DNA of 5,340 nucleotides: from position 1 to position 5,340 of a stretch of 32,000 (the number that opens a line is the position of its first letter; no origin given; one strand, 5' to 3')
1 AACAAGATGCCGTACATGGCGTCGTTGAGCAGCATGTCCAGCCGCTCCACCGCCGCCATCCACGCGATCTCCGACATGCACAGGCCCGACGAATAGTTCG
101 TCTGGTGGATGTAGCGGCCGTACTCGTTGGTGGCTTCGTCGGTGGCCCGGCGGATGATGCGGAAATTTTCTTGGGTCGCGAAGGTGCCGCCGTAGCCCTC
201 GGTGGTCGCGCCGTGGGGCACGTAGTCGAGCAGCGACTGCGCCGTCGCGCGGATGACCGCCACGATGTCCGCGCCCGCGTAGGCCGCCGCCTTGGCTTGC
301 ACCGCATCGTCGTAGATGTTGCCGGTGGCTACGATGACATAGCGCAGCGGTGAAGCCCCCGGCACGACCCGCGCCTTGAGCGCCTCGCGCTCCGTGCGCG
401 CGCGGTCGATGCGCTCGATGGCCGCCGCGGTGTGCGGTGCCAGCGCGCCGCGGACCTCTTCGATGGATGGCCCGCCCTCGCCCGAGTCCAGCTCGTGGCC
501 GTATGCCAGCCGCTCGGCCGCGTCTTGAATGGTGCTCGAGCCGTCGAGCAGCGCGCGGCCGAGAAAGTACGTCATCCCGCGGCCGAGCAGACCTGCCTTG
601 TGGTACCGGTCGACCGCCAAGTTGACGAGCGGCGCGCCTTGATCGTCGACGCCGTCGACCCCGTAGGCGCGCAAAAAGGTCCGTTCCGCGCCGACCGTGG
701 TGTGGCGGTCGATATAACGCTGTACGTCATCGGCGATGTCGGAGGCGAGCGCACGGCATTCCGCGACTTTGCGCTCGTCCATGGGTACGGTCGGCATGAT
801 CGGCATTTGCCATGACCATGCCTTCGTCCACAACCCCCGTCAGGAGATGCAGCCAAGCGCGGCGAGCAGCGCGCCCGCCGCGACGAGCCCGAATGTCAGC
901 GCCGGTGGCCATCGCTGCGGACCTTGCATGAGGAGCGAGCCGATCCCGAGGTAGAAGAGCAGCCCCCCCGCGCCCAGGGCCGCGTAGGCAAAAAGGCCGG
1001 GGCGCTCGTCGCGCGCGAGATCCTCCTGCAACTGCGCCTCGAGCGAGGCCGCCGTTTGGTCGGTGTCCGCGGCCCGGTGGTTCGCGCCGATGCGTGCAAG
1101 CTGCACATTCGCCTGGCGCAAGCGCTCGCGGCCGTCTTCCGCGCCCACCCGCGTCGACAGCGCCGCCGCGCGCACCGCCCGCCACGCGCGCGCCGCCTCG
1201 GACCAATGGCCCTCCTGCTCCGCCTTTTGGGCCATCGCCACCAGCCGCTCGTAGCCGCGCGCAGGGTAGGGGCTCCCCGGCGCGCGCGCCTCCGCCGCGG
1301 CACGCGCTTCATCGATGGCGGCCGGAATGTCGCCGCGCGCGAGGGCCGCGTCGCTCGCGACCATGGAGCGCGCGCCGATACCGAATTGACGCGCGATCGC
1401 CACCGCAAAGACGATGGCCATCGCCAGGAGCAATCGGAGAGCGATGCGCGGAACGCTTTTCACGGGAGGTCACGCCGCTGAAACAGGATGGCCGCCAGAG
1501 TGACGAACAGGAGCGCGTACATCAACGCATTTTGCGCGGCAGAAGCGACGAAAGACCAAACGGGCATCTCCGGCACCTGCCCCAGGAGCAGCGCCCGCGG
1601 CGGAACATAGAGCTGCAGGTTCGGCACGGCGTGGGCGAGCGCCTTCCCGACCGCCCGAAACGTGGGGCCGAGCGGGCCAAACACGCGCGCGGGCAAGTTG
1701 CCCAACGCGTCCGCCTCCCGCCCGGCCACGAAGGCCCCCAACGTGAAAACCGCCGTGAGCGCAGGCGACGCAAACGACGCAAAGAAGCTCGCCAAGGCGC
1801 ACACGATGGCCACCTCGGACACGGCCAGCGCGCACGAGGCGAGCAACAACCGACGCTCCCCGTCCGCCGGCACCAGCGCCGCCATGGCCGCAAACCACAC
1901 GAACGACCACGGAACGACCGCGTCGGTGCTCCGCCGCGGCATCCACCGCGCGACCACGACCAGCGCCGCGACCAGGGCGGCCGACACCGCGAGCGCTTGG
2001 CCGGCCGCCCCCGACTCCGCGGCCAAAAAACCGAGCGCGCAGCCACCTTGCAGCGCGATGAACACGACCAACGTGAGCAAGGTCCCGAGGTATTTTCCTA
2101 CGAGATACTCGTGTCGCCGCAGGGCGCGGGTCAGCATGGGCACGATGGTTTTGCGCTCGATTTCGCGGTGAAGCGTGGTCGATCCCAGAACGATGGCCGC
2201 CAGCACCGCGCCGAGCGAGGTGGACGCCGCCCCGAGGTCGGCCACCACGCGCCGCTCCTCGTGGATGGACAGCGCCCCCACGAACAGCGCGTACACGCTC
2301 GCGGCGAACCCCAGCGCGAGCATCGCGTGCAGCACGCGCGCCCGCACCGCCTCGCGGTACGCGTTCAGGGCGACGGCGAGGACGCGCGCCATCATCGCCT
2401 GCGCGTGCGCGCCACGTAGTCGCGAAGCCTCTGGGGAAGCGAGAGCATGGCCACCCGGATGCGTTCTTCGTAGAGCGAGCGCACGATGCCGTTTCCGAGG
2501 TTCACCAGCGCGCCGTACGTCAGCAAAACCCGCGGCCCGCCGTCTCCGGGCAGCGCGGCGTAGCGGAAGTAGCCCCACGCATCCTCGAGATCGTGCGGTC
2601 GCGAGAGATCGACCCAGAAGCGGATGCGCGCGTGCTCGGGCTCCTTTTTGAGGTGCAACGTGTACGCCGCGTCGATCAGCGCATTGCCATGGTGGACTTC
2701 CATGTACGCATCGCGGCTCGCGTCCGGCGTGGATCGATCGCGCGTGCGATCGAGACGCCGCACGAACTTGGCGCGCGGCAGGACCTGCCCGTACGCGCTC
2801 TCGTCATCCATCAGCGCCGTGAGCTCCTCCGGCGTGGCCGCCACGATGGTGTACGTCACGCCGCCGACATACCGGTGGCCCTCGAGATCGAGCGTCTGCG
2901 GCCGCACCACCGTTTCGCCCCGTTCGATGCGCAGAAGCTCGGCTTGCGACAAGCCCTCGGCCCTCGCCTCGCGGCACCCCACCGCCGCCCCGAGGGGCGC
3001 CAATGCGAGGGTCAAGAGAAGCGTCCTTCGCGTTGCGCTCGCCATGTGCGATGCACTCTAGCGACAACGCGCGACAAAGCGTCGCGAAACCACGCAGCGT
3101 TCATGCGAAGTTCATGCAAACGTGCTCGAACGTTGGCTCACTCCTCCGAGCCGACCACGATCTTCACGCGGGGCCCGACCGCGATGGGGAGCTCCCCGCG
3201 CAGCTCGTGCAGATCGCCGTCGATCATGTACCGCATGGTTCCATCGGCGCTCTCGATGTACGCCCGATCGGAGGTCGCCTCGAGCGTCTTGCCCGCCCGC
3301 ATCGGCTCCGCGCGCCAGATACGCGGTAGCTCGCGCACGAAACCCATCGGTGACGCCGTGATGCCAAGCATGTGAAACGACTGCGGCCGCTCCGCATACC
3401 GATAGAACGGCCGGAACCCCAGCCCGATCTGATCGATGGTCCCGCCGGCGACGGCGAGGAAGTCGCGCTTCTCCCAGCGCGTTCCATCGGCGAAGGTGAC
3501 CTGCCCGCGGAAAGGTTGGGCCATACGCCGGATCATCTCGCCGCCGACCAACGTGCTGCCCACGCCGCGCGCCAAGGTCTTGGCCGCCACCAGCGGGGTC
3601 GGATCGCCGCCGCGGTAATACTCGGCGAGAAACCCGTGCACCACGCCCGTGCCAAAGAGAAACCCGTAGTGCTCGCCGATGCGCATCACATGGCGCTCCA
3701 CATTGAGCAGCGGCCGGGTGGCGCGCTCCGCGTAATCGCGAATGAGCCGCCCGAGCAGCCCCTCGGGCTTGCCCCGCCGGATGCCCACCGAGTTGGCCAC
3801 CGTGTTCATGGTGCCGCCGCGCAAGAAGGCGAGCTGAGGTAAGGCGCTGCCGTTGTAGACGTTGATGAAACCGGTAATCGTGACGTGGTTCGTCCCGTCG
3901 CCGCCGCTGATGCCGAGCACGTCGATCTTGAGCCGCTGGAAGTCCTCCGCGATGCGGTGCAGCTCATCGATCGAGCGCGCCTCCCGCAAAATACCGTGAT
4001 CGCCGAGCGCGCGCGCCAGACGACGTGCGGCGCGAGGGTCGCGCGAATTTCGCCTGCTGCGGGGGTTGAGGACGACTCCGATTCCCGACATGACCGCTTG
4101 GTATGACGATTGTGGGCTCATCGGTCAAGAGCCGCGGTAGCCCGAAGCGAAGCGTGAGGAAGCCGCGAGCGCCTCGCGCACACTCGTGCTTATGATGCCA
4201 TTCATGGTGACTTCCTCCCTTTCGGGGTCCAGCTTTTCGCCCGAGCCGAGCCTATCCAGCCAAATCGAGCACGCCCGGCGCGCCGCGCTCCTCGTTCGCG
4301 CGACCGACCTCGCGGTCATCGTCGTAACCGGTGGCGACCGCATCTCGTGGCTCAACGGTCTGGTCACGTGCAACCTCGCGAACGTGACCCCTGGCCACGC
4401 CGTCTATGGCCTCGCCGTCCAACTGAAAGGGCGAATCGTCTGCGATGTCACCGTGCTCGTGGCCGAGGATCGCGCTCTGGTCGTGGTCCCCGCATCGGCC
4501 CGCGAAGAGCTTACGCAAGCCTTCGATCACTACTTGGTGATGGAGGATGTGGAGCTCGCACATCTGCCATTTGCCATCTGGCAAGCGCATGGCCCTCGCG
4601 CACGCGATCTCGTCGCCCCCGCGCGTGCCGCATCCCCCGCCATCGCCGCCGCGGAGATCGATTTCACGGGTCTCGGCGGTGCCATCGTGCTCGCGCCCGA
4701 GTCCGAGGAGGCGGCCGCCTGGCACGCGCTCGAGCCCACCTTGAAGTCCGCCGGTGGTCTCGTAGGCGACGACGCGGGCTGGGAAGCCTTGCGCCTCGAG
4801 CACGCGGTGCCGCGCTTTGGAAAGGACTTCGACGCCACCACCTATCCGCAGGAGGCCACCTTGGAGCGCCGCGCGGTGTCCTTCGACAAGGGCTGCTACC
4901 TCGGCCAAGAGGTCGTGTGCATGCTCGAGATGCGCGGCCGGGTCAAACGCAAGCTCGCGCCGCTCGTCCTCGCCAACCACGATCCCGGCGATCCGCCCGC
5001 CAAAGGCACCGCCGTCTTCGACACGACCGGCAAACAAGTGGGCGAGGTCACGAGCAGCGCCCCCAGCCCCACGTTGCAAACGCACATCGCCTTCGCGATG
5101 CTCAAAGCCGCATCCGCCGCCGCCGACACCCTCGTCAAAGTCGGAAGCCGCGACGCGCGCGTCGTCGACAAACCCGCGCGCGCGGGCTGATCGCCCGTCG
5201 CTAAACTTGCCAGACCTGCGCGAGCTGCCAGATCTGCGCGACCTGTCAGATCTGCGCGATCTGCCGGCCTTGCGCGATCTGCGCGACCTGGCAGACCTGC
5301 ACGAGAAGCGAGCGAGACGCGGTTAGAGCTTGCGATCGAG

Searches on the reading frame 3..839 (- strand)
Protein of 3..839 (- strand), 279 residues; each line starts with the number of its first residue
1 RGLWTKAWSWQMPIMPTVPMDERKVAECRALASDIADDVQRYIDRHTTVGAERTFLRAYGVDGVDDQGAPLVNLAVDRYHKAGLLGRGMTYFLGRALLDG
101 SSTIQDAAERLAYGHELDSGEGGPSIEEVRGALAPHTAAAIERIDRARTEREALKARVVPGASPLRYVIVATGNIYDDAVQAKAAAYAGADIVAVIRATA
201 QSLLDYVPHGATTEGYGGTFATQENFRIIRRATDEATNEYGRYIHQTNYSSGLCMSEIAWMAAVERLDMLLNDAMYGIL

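Call 98: search_protein_families(library=pfam, proteins=[window:3-839:-], max_evalue=0.001)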
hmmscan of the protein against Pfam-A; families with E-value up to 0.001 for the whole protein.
window:3-839:- (279 aa): 1 family
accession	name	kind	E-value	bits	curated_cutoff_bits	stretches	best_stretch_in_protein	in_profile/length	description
PF09043.17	Lys-AminoMut_A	-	7.8e-103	345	25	1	20-279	3-262/508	D-Lysine 5,6-aminomutase TIM-barrel domain of alpha subunit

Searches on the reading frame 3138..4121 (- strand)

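Call 88: search_protein_families(library=pfam, proteins=[window:3138-4121:-], max_evalue=0.001)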
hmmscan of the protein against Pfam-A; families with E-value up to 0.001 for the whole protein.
window:3138-4121:- (327 aa): 1 family
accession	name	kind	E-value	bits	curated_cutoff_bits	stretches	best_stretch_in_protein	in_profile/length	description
PF00781.29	DAGK_cat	-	1e-10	41.7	23.6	1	16-132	4-118/125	Diacylglycerol kinase catalytic domain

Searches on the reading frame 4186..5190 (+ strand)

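Call 88: search_protein_families(library=pfam, proteins=[window:4186-5190:+], max_evalue=0.001)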
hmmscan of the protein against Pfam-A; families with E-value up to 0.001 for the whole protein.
window:4186-5190:+ (334 aa): 2 families
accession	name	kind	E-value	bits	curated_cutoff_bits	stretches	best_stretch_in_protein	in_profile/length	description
PF01571.26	GCV_T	-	5e-20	72.3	25.6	1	25-227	31-253/255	Aminomethyltransferase folate-binding domain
PF08669.17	GCV_T_C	-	1.5e-12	47.6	25.9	1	255-330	1-77/80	Glycine cleavage T-protein C-terminal barrel domain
